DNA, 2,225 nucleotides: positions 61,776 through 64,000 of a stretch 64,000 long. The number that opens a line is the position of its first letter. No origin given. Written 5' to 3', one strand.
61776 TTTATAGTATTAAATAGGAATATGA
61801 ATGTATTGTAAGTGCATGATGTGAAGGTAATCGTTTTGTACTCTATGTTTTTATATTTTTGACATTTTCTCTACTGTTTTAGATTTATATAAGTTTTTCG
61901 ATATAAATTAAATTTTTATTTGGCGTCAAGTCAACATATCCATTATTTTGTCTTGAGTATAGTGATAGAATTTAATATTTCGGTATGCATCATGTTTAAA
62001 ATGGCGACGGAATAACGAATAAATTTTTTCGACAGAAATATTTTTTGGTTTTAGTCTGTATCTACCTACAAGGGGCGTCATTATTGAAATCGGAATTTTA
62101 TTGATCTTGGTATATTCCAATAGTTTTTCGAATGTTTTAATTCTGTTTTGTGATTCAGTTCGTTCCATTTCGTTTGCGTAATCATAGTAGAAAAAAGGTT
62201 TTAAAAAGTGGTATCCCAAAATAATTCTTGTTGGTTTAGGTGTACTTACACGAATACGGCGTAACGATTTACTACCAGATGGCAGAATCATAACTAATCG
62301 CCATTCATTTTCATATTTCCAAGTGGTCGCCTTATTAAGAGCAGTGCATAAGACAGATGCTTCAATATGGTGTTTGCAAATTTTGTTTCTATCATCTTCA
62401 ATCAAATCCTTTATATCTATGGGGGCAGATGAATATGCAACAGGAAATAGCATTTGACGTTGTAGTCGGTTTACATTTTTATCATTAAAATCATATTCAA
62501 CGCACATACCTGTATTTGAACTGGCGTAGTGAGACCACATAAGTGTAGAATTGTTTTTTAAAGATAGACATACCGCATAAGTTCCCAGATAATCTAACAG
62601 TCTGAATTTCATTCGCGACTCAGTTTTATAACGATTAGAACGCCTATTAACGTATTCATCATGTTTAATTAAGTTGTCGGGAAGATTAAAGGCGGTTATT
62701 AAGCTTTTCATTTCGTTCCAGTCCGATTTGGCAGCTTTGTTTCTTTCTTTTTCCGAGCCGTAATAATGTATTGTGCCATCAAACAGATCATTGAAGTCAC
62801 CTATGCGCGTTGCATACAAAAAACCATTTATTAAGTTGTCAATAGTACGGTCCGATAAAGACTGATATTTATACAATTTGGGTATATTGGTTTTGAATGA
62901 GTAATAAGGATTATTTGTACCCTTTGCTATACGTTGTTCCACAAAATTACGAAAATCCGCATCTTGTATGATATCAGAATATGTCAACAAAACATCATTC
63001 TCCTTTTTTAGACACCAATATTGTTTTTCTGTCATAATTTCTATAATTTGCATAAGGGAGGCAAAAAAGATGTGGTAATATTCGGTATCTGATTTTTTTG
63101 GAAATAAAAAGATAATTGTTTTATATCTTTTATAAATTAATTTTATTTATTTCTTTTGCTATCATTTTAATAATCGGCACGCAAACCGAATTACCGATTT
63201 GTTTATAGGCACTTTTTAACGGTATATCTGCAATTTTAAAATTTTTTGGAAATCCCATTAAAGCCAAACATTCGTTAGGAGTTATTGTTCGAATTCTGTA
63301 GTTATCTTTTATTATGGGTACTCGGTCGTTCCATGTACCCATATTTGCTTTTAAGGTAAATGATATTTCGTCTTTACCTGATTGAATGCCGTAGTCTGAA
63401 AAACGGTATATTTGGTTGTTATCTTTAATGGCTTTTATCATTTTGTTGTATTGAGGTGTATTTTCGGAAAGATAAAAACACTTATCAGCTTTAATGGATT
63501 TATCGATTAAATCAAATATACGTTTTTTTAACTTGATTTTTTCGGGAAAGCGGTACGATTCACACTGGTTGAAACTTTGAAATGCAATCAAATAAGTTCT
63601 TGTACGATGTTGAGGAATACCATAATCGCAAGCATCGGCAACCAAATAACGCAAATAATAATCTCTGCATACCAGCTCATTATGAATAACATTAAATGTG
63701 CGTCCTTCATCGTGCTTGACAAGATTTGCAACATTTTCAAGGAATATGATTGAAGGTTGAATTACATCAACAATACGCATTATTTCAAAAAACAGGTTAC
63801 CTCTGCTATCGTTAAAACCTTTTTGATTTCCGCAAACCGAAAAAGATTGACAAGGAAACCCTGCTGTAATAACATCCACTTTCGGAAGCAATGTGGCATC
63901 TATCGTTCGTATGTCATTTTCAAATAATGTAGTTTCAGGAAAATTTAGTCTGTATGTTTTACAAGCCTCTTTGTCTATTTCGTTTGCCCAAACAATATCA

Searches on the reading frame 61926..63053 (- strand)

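Call 52: search_protein_families(library=pfam, proteins=[window:61926-63053:-], max_evalue=0.00001)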
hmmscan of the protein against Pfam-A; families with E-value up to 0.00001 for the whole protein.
window:61926-63053:- (375 aa): 1 family
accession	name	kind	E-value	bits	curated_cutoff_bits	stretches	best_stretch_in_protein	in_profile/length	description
PF11185.13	DUF2971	-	2.6e-09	38.7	22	1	172-253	1-89/89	Protein of unknown function (DUF2971)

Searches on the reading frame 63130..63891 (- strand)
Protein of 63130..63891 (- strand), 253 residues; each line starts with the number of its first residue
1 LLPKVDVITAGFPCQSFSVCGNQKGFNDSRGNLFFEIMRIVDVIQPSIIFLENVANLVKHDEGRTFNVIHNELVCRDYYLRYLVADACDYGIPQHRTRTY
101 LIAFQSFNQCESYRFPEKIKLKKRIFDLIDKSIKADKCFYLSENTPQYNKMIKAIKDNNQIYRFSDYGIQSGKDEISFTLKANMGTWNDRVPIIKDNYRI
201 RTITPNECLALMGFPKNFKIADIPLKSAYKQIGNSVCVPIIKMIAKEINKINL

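Call 77: search_protein_families(library=ncbifam, proteins=[window:63130-63891:-], max_evalue=0.001)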
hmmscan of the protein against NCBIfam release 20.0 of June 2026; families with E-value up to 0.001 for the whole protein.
window:63130-63891:- (253 aa): 2 families
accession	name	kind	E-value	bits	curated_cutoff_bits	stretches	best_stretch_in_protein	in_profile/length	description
TIGR00675.1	dcm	superfamily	1.7e-68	231.7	100.65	1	2-248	58-329/329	DNA (cytosine-5-)-methyltransferase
NF007772.0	PRK10458.1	subfamily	2.3e-28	99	710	2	2-91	167-261/472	DNA cytosine methylase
